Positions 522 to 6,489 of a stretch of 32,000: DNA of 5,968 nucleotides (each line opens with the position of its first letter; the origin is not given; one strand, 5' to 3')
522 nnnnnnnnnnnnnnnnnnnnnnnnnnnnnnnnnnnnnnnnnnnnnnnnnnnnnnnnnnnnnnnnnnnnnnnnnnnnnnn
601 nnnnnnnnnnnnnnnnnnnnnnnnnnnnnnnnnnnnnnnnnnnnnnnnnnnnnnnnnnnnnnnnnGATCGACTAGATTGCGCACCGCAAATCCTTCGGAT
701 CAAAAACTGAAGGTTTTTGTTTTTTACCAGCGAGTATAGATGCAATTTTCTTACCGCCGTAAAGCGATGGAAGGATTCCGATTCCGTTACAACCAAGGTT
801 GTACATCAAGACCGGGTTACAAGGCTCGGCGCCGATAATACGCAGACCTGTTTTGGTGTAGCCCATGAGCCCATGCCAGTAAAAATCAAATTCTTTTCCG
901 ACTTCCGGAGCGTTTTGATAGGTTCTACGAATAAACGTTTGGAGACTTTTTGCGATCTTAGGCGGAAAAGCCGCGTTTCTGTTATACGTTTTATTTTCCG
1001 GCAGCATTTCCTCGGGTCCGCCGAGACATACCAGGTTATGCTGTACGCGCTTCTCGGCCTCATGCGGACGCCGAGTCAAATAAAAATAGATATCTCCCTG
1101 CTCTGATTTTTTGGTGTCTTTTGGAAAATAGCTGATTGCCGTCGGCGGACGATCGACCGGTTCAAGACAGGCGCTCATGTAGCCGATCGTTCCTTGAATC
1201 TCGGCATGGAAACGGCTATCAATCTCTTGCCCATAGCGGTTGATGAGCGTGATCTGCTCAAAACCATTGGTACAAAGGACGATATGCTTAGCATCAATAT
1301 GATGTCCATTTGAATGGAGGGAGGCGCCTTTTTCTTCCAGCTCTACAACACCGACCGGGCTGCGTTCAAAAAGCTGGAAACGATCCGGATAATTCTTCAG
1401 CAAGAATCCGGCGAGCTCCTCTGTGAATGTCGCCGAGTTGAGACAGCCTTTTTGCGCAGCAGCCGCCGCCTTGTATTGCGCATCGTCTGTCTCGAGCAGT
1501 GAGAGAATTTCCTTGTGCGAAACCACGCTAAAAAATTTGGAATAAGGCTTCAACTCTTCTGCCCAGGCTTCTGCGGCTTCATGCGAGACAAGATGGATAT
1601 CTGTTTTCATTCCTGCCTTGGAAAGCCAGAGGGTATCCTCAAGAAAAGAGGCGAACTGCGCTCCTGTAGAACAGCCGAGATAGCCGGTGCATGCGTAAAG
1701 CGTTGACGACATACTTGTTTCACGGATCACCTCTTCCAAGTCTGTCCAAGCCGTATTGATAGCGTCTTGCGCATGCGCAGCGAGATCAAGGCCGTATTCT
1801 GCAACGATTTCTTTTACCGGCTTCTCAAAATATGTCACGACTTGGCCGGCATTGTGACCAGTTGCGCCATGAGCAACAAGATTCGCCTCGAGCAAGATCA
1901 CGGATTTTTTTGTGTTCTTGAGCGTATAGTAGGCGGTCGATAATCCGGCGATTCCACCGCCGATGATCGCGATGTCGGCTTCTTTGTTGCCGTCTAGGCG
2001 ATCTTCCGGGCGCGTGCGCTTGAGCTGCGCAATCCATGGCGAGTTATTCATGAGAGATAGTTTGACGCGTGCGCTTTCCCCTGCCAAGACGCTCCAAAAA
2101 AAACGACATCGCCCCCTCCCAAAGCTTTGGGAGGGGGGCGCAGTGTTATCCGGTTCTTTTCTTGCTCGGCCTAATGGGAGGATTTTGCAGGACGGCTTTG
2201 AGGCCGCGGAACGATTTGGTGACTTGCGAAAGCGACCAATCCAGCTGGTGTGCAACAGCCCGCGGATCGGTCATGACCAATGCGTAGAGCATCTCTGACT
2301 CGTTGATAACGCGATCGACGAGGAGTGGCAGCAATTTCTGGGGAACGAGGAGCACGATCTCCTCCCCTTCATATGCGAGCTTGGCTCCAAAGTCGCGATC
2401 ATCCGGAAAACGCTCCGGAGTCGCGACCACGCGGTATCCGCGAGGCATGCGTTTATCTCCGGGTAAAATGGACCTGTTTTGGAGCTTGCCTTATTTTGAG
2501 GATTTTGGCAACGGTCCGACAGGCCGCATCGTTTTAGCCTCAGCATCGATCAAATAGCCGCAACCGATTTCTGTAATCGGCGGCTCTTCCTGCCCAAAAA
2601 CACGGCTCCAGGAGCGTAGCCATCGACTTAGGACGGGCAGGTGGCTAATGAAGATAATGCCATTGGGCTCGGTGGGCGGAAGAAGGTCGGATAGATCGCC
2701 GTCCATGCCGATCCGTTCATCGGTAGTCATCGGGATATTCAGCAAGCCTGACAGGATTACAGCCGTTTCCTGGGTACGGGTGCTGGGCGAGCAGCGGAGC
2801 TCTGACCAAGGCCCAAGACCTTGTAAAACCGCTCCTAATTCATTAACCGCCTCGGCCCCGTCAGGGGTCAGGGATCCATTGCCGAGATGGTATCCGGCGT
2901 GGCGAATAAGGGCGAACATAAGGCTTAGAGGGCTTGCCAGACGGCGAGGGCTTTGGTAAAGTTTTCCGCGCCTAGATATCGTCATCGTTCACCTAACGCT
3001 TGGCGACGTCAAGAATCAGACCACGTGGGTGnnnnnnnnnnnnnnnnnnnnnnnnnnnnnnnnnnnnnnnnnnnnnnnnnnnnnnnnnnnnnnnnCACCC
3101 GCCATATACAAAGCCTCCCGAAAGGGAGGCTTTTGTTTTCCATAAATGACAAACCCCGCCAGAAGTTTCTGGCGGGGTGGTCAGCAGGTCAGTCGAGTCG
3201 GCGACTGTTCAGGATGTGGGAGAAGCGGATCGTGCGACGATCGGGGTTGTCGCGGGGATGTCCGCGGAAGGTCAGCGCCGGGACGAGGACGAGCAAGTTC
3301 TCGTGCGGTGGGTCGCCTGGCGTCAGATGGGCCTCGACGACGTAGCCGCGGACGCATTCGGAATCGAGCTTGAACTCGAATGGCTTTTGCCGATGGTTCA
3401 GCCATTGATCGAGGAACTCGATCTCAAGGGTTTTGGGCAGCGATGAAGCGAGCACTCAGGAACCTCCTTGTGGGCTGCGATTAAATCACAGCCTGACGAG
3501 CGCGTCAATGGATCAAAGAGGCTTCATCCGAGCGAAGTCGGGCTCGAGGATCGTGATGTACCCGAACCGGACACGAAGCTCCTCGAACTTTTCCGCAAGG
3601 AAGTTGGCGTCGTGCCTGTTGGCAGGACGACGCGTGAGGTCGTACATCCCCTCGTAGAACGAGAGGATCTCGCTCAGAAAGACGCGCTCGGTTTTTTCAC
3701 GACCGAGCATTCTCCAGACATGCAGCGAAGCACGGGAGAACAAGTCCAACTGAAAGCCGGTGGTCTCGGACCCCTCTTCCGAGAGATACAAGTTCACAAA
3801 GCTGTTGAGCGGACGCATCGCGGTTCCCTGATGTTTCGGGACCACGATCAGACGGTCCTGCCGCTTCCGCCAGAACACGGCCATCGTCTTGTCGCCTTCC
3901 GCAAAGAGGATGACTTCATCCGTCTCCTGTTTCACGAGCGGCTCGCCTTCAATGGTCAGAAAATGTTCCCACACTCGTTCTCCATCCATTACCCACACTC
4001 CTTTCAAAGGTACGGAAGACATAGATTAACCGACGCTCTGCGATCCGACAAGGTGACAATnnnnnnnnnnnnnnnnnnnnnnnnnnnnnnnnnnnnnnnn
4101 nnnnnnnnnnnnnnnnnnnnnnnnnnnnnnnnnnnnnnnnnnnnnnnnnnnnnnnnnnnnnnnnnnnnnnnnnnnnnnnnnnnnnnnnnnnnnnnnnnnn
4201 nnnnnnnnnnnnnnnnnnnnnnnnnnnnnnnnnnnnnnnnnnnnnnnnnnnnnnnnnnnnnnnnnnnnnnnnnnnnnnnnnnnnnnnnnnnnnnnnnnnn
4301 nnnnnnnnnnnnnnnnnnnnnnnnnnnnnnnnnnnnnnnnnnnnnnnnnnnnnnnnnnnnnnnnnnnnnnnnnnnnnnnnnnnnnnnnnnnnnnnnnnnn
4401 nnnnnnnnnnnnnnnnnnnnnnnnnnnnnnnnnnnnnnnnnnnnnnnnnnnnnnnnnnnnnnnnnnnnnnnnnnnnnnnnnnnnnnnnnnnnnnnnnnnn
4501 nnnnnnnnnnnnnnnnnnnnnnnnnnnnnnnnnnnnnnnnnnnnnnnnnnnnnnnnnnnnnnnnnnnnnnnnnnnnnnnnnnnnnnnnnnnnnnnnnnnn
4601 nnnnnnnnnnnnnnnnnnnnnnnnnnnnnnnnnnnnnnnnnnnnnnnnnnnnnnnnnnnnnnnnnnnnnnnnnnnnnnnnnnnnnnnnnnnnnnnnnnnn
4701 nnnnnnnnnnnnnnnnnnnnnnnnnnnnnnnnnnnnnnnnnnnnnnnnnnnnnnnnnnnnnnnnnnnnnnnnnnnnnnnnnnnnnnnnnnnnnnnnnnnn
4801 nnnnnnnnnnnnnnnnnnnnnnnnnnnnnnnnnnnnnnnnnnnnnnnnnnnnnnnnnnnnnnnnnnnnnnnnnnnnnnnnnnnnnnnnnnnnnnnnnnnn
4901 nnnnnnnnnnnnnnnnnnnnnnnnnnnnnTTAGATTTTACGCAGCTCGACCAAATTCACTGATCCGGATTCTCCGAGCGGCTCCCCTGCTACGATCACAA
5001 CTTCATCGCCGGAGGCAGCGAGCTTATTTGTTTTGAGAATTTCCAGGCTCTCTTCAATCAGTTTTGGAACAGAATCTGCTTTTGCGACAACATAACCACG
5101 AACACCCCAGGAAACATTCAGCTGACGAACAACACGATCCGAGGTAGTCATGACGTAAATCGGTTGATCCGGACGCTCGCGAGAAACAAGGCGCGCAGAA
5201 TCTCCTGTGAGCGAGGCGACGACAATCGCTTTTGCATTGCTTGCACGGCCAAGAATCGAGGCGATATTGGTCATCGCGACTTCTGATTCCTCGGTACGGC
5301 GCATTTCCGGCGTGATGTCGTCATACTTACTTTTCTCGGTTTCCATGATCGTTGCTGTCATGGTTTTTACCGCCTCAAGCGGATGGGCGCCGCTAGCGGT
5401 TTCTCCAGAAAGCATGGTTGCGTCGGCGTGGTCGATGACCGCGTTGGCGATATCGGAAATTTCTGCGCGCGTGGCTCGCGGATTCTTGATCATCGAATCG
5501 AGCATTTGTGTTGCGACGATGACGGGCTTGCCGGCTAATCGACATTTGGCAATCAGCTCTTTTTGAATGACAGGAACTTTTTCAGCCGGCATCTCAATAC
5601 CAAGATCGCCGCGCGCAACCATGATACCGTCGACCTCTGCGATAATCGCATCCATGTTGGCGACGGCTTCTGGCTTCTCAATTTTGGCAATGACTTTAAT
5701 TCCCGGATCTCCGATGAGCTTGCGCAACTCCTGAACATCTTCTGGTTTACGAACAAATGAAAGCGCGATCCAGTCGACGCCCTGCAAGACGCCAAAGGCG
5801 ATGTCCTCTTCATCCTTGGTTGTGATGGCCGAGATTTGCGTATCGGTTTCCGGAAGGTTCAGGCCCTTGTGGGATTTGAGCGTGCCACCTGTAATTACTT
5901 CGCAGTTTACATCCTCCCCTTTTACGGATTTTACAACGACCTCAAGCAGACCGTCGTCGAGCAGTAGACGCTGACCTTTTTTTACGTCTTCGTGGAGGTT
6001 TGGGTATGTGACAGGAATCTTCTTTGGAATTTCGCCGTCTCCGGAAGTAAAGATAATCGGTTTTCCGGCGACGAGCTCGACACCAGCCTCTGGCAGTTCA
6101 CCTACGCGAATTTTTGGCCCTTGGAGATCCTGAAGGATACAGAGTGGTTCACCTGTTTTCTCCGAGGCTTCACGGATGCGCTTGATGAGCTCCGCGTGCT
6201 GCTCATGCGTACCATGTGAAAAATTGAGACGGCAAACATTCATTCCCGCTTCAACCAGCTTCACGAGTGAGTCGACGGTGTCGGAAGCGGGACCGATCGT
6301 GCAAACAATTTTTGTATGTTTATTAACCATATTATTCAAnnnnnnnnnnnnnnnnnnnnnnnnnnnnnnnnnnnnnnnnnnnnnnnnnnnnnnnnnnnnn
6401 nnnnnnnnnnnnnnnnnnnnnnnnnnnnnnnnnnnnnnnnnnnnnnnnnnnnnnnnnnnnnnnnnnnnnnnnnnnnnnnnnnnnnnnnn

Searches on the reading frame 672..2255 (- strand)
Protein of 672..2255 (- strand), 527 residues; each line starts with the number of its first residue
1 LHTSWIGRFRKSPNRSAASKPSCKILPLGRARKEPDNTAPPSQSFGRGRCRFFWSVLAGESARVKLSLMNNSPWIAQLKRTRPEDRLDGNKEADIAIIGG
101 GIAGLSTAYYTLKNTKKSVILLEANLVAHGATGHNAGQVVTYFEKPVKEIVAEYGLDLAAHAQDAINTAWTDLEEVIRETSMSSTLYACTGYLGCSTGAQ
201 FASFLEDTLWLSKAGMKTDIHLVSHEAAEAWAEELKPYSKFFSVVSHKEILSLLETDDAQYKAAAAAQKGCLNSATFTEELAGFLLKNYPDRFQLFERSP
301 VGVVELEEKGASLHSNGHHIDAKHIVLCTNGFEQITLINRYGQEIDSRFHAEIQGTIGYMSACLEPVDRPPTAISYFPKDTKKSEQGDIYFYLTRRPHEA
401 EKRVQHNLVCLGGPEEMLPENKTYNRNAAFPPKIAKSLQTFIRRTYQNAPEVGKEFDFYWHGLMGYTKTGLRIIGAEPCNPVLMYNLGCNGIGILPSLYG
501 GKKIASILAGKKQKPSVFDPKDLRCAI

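Call 34: search_protein_families(library=pfam, proteins=[window:672-2255:-], max_evalue=0.001)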
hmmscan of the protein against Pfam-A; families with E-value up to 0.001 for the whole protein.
window:672-2255:- (527 aa): 5 families
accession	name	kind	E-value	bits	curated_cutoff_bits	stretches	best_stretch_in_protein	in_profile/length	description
PF01266.30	DAO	-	1.1e-30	107.9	27.9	1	94-506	1-352/353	FAD dependent oxidoreductase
PF01946.23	Thi4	-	1.1e-06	28.5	26.2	1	86-161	11-87/235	Thi4 family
PF13450.12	NAD_binding_8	-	0.00011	22.8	21.9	1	97-125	1-28/68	NAD(P)-binding Rossmann-like domain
PF00890.30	FAD_binding_2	-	0.00059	19.6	20.4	0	94-166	1-68/414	FAD binding domain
PF07992.20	Pyr_redox_2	-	0.00088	19.2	26.1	0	94-131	2-40/291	Pyridine nucleotide-disulphide oxidoreductase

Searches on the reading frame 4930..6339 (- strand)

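Call 34: search_protein_families(library=pfam, proteins=[window:4930-6339:-], max_evalue=0.001)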
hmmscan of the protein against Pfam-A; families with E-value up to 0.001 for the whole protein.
window:4930-6339:- (469 aa): 2 families
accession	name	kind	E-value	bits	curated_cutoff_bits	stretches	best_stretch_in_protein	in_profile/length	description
PF00224.27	PK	-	4e-123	411.1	30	1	7-324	2-328/328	Pyruvate kinase, barrel domain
PF02887.21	PK_C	-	1.2e-28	99.9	28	1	366-464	13-111/114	Pyruvate kinase, alpha/beta domain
